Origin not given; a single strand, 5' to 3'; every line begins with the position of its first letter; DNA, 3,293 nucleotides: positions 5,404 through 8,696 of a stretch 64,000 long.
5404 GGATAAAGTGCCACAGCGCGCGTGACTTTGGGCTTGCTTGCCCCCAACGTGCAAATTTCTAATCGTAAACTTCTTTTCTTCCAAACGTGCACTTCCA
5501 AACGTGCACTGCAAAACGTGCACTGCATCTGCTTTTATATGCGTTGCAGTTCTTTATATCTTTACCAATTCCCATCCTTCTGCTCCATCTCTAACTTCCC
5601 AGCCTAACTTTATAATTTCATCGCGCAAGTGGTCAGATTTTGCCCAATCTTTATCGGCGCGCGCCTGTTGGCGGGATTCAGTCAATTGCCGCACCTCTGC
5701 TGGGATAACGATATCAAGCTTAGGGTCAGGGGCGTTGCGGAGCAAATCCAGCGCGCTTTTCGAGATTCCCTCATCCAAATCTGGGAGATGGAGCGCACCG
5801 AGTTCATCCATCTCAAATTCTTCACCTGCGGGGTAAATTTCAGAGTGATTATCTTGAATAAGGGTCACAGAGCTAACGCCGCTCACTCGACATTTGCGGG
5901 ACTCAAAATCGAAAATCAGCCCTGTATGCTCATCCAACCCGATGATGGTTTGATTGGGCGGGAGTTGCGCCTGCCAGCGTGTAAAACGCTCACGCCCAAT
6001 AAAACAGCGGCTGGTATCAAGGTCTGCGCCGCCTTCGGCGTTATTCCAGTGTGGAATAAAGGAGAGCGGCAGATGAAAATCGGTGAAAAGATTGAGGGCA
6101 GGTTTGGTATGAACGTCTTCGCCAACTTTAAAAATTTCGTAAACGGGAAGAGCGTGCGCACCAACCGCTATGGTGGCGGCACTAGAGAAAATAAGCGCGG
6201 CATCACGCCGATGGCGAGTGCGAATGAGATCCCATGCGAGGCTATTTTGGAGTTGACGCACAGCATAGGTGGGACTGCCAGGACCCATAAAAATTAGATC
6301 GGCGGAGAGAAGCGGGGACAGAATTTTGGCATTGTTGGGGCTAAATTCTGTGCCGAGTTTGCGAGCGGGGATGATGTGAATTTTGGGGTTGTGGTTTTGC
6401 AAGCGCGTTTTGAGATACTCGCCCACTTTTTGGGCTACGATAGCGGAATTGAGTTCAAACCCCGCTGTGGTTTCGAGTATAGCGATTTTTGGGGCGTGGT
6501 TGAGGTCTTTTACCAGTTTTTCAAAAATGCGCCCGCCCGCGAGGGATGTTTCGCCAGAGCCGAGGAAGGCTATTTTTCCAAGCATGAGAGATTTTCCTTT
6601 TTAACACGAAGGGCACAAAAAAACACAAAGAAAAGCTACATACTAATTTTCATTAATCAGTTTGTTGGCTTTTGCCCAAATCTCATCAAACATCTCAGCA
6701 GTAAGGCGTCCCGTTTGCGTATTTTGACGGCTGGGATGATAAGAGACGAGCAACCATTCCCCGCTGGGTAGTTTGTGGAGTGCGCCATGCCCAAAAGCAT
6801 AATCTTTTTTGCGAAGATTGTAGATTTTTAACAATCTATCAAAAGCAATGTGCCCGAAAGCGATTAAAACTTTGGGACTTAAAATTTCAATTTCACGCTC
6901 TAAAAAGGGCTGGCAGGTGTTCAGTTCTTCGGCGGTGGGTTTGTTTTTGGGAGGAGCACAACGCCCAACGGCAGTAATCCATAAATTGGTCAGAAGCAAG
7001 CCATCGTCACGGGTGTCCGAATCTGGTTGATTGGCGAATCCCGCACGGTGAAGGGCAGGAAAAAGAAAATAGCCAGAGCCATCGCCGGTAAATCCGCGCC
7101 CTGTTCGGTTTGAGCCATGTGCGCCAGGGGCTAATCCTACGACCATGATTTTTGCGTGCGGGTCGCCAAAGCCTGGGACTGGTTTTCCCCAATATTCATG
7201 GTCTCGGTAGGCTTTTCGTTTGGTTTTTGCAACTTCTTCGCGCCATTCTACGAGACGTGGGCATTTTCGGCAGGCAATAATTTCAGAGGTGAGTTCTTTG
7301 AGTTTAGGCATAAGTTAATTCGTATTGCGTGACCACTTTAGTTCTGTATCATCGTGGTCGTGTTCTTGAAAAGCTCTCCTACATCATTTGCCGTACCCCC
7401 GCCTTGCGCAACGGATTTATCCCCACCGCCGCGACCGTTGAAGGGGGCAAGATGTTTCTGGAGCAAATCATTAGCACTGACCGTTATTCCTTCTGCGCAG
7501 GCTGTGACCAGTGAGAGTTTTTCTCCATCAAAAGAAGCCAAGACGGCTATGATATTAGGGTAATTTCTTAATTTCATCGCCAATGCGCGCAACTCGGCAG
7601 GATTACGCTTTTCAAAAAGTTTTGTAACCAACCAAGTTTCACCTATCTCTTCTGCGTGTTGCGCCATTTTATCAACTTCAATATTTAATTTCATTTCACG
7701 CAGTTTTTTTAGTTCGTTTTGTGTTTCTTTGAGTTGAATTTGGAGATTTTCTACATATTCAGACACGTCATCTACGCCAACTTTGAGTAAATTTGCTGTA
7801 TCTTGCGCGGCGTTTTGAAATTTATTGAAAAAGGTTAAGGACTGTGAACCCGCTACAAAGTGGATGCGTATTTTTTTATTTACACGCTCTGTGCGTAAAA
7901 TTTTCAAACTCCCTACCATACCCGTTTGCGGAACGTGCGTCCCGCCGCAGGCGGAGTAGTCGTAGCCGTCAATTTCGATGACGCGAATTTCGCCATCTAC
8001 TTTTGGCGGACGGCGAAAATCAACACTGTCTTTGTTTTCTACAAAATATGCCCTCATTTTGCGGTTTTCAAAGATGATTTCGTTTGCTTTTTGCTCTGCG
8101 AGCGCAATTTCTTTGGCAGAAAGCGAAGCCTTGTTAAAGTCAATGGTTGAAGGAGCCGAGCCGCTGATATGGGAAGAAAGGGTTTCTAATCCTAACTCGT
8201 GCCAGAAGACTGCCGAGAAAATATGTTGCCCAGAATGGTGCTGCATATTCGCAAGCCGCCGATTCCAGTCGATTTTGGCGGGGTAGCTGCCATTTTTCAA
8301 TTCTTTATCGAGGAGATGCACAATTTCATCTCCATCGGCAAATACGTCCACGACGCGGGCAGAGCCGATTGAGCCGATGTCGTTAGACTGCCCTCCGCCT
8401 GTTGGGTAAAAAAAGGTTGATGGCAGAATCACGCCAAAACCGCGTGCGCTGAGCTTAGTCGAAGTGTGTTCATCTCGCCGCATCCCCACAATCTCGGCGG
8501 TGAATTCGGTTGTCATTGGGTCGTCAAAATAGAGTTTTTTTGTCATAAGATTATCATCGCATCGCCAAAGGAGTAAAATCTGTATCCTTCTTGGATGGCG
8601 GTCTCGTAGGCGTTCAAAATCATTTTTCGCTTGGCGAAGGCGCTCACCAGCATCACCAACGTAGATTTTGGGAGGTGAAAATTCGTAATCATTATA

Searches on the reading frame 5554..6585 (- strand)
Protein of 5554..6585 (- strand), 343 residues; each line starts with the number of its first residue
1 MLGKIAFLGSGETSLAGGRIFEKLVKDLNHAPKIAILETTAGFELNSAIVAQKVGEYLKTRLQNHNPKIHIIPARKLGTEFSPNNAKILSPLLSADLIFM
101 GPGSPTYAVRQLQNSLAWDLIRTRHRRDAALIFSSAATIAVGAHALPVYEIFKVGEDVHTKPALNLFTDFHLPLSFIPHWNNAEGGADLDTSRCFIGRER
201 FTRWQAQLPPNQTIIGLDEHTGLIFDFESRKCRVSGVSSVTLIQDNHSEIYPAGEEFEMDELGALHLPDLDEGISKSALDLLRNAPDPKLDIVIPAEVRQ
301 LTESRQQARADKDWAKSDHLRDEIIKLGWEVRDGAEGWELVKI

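Call 19: search_protein_families(library=pfam, proteins=[window:5554-6585:-], max_evalue=0.00001)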
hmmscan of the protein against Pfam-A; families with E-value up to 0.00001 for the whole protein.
window:5554-6585:- (343 aa): 1 family
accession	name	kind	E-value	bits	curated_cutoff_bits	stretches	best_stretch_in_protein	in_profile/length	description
PF23493.1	CysS_C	-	6.4e-07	29.8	23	1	294-334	4-44/51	Cysteinyl-tRNA ligase anticodon binding domain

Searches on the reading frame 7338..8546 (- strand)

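Call 19: search_protein_families(library=pfam, proteins=[window:7338-8546:-], max_evalue=0.00001)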
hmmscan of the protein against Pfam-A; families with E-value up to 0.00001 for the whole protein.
window:7338-8546:- (402 aa): 3 families
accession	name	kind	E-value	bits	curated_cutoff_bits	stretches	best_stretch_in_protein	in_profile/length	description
PF07973.19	tRNA_SAD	-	4.9e-13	49.3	24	1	187-227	1-41/44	Threonyl and Alanyl tRNA synthetase second additional domain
PF02272.25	DHHA1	-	6e-07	30.3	25.9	1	304-395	3-95/102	DHHA1 domain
PF01411.24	tRNA-synt_2c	-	8.5e-07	28.3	30.3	1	12-82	459-534/552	tRNA synthetases class II (A)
